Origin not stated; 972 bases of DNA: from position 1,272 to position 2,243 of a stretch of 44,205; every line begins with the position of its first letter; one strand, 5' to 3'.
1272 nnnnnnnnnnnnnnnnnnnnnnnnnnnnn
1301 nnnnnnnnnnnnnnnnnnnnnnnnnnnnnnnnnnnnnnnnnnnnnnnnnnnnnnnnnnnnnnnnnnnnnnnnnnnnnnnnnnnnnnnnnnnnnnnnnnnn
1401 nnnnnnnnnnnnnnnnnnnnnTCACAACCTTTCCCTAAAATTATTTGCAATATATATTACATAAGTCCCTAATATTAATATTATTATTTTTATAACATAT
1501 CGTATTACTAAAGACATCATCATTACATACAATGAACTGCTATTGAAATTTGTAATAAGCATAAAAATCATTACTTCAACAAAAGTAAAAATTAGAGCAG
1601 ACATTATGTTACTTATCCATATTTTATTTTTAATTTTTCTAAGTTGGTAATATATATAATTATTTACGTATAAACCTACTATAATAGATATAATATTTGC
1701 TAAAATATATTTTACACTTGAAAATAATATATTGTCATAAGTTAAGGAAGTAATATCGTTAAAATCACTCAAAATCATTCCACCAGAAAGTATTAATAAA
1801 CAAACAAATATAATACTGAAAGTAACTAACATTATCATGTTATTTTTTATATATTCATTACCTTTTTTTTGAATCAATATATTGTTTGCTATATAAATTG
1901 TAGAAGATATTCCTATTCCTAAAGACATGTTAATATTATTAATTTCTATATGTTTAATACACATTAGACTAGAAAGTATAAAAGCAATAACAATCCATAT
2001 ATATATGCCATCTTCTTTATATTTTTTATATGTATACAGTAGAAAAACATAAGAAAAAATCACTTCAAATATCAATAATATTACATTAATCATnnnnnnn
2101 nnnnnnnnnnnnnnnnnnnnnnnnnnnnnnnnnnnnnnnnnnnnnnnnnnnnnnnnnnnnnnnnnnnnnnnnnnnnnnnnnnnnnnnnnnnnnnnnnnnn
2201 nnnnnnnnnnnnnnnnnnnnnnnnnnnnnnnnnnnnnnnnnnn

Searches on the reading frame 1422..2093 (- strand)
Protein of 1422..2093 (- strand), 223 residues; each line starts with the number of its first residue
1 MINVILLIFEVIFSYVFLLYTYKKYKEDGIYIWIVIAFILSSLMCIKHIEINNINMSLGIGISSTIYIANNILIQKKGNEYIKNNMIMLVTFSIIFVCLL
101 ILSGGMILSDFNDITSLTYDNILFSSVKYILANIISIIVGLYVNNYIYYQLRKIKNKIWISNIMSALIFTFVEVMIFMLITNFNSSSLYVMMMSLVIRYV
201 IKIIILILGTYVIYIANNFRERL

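Call 7: search_protein_families(library=ncbifam, proteins=[window:1422-2093:-], max_evalue=0.01)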
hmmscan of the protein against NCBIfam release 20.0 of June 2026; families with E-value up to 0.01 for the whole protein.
window:1422-2093:- (223 aa): 1 family
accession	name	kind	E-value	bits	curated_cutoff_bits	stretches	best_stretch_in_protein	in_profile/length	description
TIGR00697.1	TIGR00697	equivalog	9.9e-13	48.3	50.95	1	30-219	6-197/201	queuosine precursor transporter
